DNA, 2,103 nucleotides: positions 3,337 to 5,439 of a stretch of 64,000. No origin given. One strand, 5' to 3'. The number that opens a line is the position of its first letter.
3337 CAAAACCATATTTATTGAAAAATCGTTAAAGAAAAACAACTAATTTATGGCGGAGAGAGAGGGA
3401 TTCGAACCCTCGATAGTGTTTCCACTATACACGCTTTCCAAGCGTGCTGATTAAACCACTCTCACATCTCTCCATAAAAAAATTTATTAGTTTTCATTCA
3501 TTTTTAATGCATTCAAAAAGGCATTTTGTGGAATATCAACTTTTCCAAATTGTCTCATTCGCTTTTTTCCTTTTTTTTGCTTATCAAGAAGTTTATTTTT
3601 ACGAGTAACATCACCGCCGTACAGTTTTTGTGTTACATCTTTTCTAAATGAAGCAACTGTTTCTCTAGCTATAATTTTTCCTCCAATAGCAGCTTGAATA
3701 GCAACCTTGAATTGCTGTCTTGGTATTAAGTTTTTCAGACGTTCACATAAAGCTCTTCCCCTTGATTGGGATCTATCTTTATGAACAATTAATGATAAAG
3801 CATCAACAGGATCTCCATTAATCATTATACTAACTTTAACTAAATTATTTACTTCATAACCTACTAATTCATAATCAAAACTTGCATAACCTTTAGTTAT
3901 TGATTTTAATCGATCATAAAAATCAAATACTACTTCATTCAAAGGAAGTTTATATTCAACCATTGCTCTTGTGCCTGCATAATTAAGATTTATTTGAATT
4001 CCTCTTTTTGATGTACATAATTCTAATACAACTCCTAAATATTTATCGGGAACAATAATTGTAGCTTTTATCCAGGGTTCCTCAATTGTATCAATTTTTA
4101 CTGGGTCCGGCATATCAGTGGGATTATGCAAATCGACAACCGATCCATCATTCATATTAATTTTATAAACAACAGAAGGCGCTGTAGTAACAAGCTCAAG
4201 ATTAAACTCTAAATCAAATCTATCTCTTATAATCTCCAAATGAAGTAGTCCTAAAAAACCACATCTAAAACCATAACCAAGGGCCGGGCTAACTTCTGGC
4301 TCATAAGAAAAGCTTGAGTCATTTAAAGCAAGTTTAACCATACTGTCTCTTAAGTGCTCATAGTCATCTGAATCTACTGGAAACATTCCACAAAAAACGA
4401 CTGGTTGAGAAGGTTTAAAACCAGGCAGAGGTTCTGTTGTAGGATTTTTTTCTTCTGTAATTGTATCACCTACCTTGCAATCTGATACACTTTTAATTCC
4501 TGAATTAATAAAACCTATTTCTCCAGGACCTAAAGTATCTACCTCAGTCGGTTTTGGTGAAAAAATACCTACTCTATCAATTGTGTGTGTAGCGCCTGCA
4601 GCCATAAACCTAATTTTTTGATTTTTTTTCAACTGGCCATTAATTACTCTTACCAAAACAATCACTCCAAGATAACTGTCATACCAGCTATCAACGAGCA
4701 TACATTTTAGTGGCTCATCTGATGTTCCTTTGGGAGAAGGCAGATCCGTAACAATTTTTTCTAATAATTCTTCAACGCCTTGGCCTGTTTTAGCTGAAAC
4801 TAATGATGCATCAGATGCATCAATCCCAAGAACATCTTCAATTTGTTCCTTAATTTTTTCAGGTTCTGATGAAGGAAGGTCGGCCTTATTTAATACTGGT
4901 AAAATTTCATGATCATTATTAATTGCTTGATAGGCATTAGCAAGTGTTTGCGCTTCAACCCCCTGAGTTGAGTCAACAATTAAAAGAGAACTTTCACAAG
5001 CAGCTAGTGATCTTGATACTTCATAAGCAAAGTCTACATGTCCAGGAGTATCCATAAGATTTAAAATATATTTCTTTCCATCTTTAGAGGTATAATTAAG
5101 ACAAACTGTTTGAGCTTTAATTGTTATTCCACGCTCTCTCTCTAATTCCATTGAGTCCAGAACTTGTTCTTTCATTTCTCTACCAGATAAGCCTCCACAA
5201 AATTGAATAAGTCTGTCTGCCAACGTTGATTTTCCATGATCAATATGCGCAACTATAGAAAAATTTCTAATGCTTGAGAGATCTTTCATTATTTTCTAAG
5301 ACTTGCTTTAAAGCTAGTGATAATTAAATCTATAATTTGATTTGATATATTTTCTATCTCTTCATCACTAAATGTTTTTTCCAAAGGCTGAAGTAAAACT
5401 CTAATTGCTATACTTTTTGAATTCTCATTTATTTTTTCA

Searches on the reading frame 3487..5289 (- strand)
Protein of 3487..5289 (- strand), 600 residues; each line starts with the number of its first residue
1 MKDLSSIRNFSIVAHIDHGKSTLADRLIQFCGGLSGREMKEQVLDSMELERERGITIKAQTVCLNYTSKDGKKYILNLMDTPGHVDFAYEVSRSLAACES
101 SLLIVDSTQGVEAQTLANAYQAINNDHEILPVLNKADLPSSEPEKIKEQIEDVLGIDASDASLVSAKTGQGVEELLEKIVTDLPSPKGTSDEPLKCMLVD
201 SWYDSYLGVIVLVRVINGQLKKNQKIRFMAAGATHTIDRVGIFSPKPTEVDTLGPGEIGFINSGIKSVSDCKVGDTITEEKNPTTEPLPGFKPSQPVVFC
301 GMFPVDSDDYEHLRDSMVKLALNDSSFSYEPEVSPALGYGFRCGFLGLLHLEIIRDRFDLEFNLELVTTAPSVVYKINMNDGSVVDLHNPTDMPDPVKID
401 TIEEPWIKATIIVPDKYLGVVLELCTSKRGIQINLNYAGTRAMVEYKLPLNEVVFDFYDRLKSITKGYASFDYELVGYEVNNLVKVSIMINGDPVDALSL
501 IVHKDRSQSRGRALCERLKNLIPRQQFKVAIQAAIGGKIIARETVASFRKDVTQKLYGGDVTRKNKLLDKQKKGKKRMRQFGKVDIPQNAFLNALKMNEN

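Call 7: search_protein_families(library=pfam, proteins=[window:3487-5289:-], max_evalue=0.1)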
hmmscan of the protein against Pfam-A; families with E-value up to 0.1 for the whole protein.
window:3487-5289:- (600 aa): 10 families
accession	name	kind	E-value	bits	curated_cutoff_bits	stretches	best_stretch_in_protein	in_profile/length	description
PF00009.33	GTP_EFTU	-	4.7e-51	173.5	26.5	1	6-184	2-187/188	Elongation factor Tu GTP binding domain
PF06421.17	LepA_C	-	4.2e-49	165.6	29.7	1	490-596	1-107/107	GTP-binding protein LepA C-terminus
PF00679.30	EFG_C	-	1.4e-21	76.8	27.9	1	402-485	2-85/89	Elongation factor G C-terminus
PF03144.31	GTP_EFTU_D2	-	4.9e-10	40.1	30.3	1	208-278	1-73/73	Elongation factor Tu domain 2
PF22042.2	EF-G_D2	-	0.00053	20.5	27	1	199-278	7-82/84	Elongation factor G domain 2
PF01926.29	MMR_HSR1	-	0.0011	19.5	21.9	1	17-135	9-113/113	50S ribosome-binding GTPase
PF14492.12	EFG_III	-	0.0051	17.3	27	1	294-368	2-73/75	Elongation Factor G, domain III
PF00071.28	Ras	-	0.006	16.6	21.6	1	66-183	40-160/162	Ras family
PF09439.16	SRPRB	-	0.022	14.6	25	1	63-154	35-138/178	Signal recognition particle receptor beta subunit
PF16897.10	MMR_HSR1_Xtn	-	0.034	14.6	35.2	1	128-183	57-104/106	C-terminal region of MMR_HSR1 domain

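Call 10: find_related_loci(query=window:3487-5289:-, collection=genome_contigs, flank=8000)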
Query window:3487-5289:- (600 aa) in genome_contigs; peptide patterns used: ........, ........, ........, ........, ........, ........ (x = any residue, [..] = any of these).
600 stretches matched a pattern (row limit reached: there are more); 583 encode a relative of the query (tblastn E <= 1e-3); the best 80 are kept; 80 distinct loci.
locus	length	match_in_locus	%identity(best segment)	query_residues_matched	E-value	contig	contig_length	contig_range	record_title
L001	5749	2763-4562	87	1-600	0e+0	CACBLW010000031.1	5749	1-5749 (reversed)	uncultured Alphaproteobacteria bacterium isolate AG-899-M17 genome assembly, contig: AG-899-M17_NODE_31, whole genome sh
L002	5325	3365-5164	71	1-600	0e+0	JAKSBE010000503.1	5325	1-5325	MAG: Kiloniellales bacterium isolate MAG.149 k141_3088523, whole genome shotgun sequence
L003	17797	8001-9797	70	1-599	0e+0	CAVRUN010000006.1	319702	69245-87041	MAG: uncultured Alphaproteobacteria bacterium isolate MFD02248.bin.1.118 genome assembly, contig: contig_34475, whole ge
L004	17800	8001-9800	70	1-600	0e+0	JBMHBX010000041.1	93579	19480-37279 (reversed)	MAG: Candidatus Puniceispirillaceae bacterium isolate STO1_bin.457 c_000000000041, whole genome shotgun sequence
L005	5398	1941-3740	70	1-600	0e+0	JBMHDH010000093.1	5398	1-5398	MAG: Candidatus Puniceispirillaceae bacterium isolate xHP1_bin.239 c_000000000093, whole genome shotgun sequence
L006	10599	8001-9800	71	1-600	0e+0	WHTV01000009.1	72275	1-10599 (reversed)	MAG: Kiloniellaceae bacterium isolate Dino_bin46 NODE_9_length_72275_cov_10.310044, whole genome shotgun sequence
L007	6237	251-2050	69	1-600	0e+0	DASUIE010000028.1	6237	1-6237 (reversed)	MAG TPA_asm: Stellaceae bacterium isolate SMAG_U1452 k141_1601628, whole genome shotgun sequence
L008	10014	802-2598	70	1-599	0e+0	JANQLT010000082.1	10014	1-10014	MAG: Kiloniellales bacterium isolate PL25a_bin.68 k99_3077268, whole genome shotgun sequence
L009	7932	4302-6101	70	1-600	0e+0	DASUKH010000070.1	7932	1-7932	MAG TPA_asm: Stellaceae bacterium isolate SMAG_U1509 k141_549779, whole genome shotgun sequence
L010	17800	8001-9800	70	1-600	0e+0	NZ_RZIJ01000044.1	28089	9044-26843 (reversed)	Azospirillum doebereinerae strain GSF71 Scaffold44, whole genome shotgun sequence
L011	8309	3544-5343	69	1-600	0e+0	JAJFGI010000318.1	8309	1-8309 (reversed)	MAG: Kiloniellaceae bacterium isolate OFTM104 OFTM104_317, whole genome shotgun sequence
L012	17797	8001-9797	71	1-599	0e+0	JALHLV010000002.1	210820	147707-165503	MAG: Sphingomonadales bacterium isolate Bin_23_8 c_000000000370, whole genome shotgun sequence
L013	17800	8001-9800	70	1-600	0e+0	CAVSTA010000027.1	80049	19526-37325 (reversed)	MAG: uncultured Alphaproteobacteria bacterium isolate MFD09603.bin.2.227 genome assembly, contig: contig_57855, whole ge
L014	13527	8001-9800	70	1-600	0e+0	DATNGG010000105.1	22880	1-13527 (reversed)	MAG TPA_asm: Stellaceae bacterium isolate SMAG_U11315 k141_2209704, whole genome shotgun sequence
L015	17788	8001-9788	70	1-596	0e+0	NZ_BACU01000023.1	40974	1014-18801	Azospirillum sp. B4, whole genome shotgun sequence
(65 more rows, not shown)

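Call 22: find_encoding_contigs(protein=window:3487-5289:-, flank=10000, max_places=10)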
Protein window:3487-5289:- (600 aa): no gene with exactly this product is on record in the collection.
